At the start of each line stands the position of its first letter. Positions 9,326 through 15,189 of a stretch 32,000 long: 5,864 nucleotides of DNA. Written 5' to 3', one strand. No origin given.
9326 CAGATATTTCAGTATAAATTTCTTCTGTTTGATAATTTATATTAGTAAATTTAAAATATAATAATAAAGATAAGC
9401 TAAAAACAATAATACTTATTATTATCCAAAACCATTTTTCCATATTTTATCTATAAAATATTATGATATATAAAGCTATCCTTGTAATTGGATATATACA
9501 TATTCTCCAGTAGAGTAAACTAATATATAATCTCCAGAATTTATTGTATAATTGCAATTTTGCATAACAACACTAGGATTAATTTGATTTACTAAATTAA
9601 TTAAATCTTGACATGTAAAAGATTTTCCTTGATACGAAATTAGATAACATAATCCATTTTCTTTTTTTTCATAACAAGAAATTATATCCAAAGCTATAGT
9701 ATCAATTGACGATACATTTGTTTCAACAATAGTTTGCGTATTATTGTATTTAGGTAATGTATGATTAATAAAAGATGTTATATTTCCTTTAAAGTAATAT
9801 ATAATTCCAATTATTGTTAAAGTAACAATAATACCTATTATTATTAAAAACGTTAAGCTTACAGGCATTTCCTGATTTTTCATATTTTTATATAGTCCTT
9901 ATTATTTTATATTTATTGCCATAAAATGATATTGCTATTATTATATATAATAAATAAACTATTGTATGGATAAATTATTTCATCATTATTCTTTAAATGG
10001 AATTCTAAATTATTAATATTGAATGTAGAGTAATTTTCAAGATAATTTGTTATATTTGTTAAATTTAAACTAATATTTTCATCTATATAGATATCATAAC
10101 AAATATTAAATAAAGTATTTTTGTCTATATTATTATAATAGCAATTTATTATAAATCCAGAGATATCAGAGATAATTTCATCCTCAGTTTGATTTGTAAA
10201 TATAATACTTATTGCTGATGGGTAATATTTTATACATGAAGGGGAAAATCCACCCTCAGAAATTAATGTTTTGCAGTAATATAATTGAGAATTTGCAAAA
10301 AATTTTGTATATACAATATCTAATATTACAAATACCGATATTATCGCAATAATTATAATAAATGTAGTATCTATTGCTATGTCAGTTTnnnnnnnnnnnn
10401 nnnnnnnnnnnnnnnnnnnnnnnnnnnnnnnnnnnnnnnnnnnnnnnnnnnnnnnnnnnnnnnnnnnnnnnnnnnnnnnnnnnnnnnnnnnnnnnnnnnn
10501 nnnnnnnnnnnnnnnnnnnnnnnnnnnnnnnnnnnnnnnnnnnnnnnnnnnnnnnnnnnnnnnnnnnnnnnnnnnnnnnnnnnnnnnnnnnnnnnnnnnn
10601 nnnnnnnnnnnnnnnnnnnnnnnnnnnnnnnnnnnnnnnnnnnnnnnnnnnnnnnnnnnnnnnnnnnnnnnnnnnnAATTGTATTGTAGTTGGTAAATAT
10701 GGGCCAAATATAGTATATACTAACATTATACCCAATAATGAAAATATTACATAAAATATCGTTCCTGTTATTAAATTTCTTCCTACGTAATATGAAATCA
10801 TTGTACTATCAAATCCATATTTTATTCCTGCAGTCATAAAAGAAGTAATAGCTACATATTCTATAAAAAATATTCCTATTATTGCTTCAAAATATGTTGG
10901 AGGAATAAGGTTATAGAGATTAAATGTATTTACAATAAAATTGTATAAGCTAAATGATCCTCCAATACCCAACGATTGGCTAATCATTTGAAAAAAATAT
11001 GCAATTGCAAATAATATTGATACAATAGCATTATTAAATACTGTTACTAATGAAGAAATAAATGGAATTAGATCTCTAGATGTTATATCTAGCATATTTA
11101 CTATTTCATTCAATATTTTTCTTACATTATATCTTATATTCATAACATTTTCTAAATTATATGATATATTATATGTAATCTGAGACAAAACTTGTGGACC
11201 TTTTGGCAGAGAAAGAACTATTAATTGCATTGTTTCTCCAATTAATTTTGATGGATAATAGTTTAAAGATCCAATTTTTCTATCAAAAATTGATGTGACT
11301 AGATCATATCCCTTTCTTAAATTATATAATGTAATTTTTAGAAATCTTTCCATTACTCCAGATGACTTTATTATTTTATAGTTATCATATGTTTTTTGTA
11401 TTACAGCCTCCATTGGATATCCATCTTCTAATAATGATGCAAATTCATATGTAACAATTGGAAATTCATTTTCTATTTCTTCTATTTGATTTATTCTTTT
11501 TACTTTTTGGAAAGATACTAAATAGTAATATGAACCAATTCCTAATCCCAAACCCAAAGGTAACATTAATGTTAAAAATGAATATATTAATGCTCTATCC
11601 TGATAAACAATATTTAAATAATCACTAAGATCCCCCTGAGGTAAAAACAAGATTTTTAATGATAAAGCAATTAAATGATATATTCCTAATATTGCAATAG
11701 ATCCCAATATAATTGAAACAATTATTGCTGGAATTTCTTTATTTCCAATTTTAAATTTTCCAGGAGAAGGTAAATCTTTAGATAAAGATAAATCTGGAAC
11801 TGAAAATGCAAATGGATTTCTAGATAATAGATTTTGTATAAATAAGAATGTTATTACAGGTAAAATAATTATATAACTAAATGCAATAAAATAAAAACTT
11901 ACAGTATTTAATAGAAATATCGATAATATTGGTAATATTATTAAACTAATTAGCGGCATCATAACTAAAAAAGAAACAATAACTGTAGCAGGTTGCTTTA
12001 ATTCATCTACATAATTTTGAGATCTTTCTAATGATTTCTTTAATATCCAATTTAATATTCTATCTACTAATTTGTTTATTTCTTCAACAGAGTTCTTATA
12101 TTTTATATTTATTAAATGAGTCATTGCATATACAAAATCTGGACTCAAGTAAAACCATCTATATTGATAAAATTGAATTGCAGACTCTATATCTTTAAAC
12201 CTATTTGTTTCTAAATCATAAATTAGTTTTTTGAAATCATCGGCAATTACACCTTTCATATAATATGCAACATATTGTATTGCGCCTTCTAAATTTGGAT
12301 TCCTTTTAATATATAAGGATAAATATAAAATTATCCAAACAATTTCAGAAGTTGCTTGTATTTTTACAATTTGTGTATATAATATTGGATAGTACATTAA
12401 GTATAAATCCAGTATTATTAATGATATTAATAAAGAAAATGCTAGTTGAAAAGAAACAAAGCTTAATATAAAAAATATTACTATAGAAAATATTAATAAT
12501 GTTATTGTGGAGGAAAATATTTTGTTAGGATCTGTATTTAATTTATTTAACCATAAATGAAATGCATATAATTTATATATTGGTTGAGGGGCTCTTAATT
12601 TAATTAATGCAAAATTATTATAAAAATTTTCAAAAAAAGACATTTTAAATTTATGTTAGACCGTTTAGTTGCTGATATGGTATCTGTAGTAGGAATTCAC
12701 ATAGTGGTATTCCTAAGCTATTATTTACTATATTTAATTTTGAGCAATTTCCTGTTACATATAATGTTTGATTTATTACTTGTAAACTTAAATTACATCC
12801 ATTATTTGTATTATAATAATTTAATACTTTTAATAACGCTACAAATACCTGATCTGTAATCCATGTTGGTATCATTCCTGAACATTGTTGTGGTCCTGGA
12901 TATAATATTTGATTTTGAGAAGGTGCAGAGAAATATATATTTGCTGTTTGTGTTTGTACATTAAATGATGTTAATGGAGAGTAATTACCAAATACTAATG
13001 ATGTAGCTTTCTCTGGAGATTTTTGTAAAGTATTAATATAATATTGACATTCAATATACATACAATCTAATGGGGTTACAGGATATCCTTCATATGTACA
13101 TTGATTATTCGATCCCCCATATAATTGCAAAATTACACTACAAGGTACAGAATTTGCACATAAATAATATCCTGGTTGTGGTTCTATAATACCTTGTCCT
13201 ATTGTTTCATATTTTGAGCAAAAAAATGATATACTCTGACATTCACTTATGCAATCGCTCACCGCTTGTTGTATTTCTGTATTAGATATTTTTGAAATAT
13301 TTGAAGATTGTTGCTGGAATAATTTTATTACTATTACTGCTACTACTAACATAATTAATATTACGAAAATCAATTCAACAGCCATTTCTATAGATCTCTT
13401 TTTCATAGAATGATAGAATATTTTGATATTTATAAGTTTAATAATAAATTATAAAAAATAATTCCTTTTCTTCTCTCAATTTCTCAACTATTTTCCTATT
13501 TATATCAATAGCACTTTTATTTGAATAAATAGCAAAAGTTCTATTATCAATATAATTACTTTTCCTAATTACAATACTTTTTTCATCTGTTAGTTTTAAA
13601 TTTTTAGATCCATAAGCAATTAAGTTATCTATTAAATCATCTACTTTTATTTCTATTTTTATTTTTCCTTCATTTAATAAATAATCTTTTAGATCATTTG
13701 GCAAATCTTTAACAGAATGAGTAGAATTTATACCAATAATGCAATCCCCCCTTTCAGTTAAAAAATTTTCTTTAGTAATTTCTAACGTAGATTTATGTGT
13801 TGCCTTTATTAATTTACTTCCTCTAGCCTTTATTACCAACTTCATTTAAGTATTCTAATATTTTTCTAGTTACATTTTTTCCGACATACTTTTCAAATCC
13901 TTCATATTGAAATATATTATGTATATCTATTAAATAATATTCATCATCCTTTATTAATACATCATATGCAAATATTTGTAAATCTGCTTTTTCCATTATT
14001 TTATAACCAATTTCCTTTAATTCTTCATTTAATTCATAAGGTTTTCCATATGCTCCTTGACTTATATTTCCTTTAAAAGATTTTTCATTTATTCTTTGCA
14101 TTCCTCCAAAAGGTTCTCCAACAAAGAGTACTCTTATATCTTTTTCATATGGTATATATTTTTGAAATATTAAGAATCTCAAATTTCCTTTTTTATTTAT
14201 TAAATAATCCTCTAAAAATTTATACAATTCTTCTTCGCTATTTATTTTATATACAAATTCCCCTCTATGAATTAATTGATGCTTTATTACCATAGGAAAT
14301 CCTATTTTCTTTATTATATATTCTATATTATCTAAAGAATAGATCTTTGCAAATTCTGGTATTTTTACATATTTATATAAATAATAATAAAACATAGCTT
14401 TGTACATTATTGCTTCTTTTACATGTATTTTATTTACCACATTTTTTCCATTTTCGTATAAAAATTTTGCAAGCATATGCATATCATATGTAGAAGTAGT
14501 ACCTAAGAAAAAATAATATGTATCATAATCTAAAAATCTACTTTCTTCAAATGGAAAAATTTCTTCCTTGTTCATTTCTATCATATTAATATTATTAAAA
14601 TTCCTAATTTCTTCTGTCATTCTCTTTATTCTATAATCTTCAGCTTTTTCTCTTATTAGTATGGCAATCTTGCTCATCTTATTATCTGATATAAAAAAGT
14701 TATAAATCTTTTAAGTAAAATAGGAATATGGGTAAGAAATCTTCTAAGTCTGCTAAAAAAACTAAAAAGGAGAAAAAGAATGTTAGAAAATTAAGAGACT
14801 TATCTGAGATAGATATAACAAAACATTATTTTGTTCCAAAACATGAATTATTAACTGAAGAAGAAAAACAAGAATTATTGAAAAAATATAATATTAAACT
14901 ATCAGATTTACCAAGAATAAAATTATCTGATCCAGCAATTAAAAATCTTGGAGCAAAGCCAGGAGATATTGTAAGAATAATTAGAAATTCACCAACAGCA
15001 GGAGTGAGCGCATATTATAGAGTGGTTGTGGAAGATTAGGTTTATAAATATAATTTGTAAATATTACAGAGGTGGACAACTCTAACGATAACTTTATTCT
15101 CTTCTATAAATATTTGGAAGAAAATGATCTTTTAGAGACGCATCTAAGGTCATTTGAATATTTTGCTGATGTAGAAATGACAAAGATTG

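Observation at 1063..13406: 14-gene, 12.3-kb co-directional cluster: an uncharacterised type IV filament-like / surface-adhesion system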

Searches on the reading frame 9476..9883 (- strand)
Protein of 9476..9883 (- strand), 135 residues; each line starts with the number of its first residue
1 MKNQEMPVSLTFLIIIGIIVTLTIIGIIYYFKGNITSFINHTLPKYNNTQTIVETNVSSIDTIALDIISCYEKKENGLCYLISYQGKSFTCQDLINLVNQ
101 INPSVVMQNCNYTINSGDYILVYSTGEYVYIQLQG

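Call 6: search_protein_families(library=pfam, max_evalue=1, proteins=[window:9476-9883:-])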
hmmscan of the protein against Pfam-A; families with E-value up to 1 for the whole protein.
window:9476-9883:- (135 aa): 3 families
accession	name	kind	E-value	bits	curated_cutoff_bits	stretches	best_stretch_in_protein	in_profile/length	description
PF01397.27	Terpene_synth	-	0.029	14.5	37.6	1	17-65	53-99/188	Terpene synthase, N-terminal domain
PF09911.14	DUF2140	-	0.071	13.1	34.3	0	11-75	6-71/187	Uncharacterized protein conserved in bacteria (DUF2140)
PF21370.4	PAS_GdpP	-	0.087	13.7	27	1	25-90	14-75/90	Cyclic-di-AMP phosphodiesterase GdpP-like, PAS domain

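Call 84: search_protein_families(library=ncbifam, max_evalue=1, proteins=[window:9476-9883:-])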
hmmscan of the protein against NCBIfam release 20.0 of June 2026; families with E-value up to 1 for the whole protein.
window:9476-9883:- (135 aa): 2 families
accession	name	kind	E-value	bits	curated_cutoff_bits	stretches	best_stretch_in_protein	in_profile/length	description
NF003412.0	PRK04778.1-6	equivalog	0.074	12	861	1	13-65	4-58/564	septation ring formation regulator EzrA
NF041554.1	SA1362_fam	subfamily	0.39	10.9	42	1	14-42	3-31/70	SA1362 family protein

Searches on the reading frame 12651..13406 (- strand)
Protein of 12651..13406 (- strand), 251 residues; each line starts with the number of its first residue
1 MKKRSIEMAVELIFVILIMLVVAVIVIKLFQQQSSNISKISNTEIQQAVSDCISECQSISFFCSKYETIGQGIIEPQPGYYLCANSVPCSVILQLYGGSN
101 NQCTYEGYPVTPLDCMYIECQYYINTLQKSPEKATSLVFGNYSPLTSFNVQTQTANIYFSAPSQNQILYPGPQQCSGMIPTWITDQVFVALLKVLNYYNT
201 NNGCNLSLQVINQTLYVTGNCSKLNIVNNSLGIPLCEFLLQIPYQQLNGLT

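Call 6: search_protein_families(library=pfam, max_evalue=1, proteins=[window:12651-13406:-])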
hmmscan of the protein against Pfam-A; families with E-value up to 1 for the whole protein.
window:12651-13406:- (251 aa): 1 family
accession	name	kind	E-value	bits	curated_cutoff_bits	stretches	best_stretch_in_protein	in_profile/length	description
PF01312.24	Bac_export_2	-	0.2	11.3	24.4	1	5-61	127-183/335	FlhB HrpN YscU SpaS Family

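Call 8: search_protein_families(library=ncbifam, max_evalue=1, proteins=[window:12651-13406:-])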
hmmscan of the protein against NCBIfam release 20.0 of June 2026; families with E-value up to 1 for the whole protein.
window:12651-13406:- (251 aa): 6 families
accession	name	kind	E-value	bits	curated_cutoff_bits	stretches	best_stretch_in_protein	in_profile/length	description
NF041002.1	pilin_ComGF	equivalog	0.054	13.7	80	1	7-61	8-61/139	competence type IV pilus minor pilin ComGF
NF010709.0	PRK14111.1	equivalog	0.086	12.3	425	1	106-193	161-235/290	F0F1 ATP synthase subunit gamma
NF037980.1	T2SS_GspK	equivalog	0.11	12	130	1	12-47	6-41/307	type II secretion system minor pseudopilin GspK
TIGR01195.1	oadG_fam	subfamily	0.12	12.9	36.05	1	10-44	15-48/84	sodium pump decarboxylases, gamma subunit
NF051431.1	Rv0361_Cterm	subfamily_domain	0.15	12.3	37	1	15-57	10-51/140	Rv0361 family membrane protein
TIGR00328.1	flhB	equivalog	0.24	10.5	349.25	1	5-62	133-190/348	flagellar biosynthesis protein FlhB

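Call 53: find_homologous_proteins(query=window:12651-13406:-, max_evalue=0.01)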
Query window:12651-13406:- (251 aa): 37 proteins with E <= 0.01 among 185 candidates.
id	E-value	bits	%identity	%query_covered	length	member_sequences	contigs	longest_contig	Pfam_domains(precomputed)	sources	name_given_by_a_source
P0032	8.3e-161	551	100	100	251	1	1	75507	-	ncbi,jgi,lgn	ncbi:MAG: hypothetical protein ACP5GJ_01005 [Nanopusillaceae archaeon]|jgi:type II secretory pathway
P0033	2.9e-105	369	70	97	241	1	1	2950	-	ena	-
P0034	1.5e-104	367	68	100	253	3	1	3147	-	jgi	-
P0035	1.1e-103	364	67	100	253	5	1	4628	-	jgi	jgi:hypothetical protein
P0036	3.0e-103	362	68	100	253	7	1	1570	-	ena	-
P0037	6.3e-103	361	68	100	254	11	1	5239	-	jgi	-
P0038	2.3e-101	356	67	100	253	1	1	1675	-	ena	-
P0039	6.6e-101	355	67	100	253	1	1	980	-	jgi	-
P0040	7.2e-101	355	68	97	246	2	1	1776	-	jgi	-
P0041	9.1e-101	354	64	98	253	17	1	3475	-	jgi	-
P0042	3.4e-100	352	64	98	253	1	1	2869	-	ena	-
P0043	2.0e-99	350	65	100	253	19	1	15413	-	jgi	jgi:hypothetical protein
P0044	4.0e-99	349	66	100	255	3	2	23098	-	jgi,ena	-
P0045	4.1e-99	349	66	100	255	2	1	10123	-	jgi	-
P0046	4.9e-99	349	66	100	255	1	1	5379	-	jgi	jgi:hypothetical protein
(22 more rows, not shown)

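Call 66: predict_structure(alignment_id=A3)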
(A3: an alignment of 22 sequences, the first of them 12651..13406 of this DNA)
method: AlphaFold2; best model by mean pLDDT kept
length: 251 residues; sequences in the alignment: 22
mean_pLDDT: 74.6   pTM: 0.69
mean pLDDT of the five models: 74.6, 63.3, 61.2, 58.5, 55.9
residues with pLDDT >= 90: 47; 70-90: 130; 50-70: 32; < 50: 42
segments of 3 or more residues with pLDDT < 50: 29-38, 72-84, 162-179
pLDDT, mean of each block of 10 residues (from residue 1): 63 82 66 42 79 86 74 38 59 74 82 87 86 82 84 78 45 43 73 93 93 91 87 93 84 61
secondary structure, 60 per line:
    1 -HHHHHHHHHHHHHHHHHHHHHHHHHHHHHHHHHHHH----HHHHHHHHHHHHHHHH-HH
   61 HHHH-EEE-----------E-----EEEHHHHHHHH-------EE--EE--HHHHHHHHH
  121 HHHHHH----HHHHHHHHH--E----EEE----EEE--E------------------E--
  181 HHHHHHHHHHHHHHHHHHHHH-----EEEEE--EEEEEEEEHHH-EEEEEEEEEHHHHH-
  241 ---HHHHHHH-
elements in order: H2-37 H42-57 H59-64 E66-68 E86-88 H89-96 H112-126 H131-139 E147-149 E154-156 H181-201 E207-211 E214-221 E226-234 H235-239 H244-250

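Call 68: search_solved_structures(query=A3, max_evalue=10, show_alignments=2)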
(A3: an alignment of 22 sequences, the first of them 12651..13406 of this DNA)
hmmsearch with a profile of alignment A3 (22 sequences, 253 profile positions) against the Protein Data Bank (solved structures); distinct sequences matched with E-value up to 10: 1.
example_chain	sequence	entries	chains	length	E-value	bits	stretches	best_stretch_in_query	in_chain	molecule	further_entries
5iko_A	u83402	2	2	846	1.2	11.7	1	116-170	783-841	Glycogen phosphorylase, brain form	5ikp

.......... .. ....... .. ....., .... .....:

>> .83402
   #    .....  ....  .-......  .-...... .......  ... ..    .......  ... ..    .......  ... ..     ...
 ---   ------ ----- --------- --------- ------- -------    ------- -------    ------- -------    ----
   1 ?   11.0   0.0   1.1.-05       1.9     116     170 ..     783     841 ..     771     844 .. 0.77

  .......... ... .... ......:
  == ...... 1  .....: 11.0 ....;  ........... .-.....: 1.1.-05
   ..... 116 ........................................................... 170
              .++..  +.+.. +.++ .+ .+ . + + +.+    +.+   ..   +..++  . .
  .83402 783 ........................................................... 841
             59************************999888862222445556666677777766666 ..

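Call 69: fold_search(model_id=the predicted structure, library=pdb)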
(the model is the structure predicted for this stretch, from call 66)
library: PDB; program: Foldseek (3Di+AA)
matches with E <= 10: 36; with E <= 0.001: 0
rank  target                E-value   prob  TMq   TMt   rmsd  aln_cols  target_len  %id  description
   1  2hc5_MODEL_1_A        3.5e+00  0.10  0.13  0.26   6.8        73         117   19  Solution NMR Structure of Protein yvyC from Bacillus subtilis. Northeast Structural Genomics Consortium Target (released 2006-08-15)
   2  6wxp_C                4.2e+00  0.03  0.12  0.17   7.5        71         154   18  De novo TIM barrel-ferredoxin fold fusion homodimer with 4-glutamate centre TFD-EE (released 2020-11-25)
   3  2nc8_MODEL_1_A        4.4e+00  0.08  0.13  0.19   9.5        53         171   21  NMR structure of the Mycobacterium tuberculosis LppM (Rv2171) protein folded domain (released 2016-09-14)
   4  8wqk_G                5.3e+00  0.01  0.09  0.17  11.5        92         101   11  Crystal structure of the C-terminal domain of PEDV nucleocapsid protein (released 2024-10-16)
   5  9ayf_R                5.3e+00  0.01  0.10  0.05  20.2       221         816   10  Structure of human calcium-sensing receptor in complex with Gi1 (miniGi1) protein in detergent (released 2024-04-17)
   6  1ohe_A                5.6e+00  0.03  0.11  0.08  12.6       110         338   16  Structure of cdc14b phosphatase with a peptide ligand (released 2003-07-24)
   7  6wxp_A                5.9e+00  0.06  0.13  0.18   6.5        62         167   13  De novo TIM barrel-ferredoxin fold fusion homodimer with 4-glutamate centre TFD-EE (released 2020-11-25)
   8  6g84_B                5.9e+00  0.03  0.10  0.08  11.3        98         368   10  Structure of Cdc14 bound to CBK1 PxL motif (released 2018-10-10)
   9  4mbb                  6.3e+00  0.07  0.11  0.15   9.1        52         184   17  Cubic crystal form of PIR1 dual specificity phosphatase core (released 2013-12-18)
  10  9bfq_A                6.3e+00  0.01  0.09  0.04  15.9       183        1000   11  Cryo-EM structure of Sevenless in complex with Bride of Sevenless (released 2025-01-29)
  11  6xm2_K                6.3e+00  0.01  0.07  0.09  18.7        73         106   19  The structure of the 4A11.v7 antibody in complex with human TGFb2 (released 2021-07-07)
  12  4eqq_A                6.6e+00  0.08  0.19  0.41   6.8       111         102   13  Structure of Ltp, a superinfection exclusion protein from the Streptococcus thermophilus temperate phage TP-J34 (released 2013-06-05)
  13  8fg6_B                7.0e+00  0.06  0.11  0.17   3.0        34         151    9  Design of amyloidogenic peptide traps (released 2024-03-20)
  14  7t7i_B                7.0e+00  0.01  0.14  0.14  14.1       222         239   12  EBV nuclear egress complex (released 2022-07-06)
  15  7t7i_D                7.5e+00  0.01  0.16  0.16  17.5       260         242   12  EBV nuclear egress complex (released 2022-07-06)
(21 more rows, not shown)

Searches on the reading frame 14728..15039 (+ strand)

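Call 25: search_protein_families(library=pfam, max_evalue=0.001, proteins=[window:14728-15039:+])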
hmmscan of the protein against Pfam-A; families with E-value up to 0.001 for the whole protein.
window:14728-15039:+ (103 aa): 1 family
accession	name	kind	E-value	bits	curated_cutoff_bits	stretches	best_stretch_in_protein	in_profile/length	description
PF01191.24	RNA_pol_Rpb5_C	-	2.3e-32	111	23.5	1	28-100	1-73/73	RNA polymerase Rpb5, C-terminal domain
